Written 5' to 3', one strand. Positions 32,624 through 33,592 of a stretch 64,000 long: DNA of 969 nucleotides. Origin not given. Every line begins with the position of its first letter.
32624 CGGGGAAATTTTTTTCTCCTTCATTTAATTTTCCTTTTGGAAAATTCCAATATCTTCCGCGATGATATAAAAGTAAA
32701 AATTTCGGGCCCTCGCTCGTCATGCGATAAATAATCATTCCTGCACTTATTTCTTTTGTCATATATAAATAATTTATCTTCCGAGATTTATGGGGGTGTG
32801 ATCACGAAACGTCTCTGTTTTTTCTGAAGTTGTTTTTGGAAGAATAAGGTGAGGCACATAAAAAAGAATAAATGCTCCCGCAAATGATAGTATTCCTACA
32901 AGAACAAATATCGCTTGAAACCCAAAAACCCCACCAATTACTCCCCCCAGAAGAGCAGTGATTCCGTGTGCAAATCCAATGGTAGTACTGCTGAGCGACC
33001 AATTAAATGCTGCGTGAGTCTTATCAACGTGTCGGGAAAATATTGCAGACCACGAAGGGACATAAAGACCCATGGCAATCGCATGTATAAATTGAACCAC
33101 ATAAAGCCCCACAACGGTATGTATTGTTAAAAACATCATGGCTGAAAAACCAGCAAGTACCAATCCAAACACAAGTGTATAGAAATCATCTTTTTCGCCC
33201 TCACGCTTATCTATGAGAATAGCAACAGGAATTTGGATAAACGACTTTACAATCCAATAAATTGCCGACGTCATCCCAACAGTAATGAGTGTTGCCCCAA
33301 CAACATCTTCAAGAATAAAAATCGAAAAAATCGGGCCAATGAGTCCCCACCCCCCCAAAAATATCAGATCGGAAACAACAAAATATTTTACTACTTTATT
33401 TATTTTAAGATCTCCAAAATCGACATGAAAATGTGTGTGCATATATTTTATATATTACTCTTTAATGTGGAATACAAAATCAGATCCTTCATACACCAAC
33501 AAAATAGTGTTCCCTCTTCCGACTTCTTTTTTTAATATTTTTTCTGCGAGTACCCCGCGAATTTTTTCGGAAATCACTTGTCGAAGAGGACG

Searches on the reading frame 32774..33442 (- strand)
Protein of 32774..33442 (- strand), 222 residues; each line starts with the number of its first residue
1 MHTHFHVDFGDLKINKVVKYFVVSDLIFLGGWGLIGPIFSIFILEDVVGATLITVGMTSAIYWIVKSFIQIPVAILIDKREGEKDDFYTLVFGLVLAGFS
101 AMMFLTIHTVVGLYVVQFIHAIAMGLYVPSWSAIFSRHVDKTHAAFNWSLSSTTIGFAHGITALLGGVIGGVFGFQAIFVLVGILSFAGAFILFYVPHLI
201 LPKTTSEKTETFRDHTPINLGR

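Call 3: search_protein_families(library=pfam, proteins=[window:32774-33442:-], max_evalue=0.01)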
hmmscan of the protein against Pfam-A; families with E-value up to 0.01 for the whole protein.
window:32774-33442:- (222 aa): 2 families
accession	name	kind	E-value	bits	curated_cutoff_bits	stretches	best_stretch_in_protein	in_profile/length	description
PF07690.21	MFS_1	-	1.9e-20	73.6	33.4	1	26-199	6-173/347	Major Facilitator Superfamily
PF05977.19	MFS_3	-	7.6e-05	21.8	27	1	101-189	94-182/524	Transmembrane secretion effector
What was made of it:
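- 32774..33442 (-): Half-size MFS-type membrane protein (222 aa, about 6 helices). It starts 12 nt after the Clp stop. It is a frequent third member of the cluster, but its link to the pair is weaker. Pfam MFS_1 matches profile positions 6-173 of 347 (call 3).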

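Call 42: search_protein_families(library=padloc, proteins=[window:32774-33442:-], max_evalue=0.01)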
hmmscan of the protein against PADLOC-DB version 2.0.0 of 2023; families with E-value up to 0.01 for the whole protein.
window:32774-33442:- (222 aa): 0 families
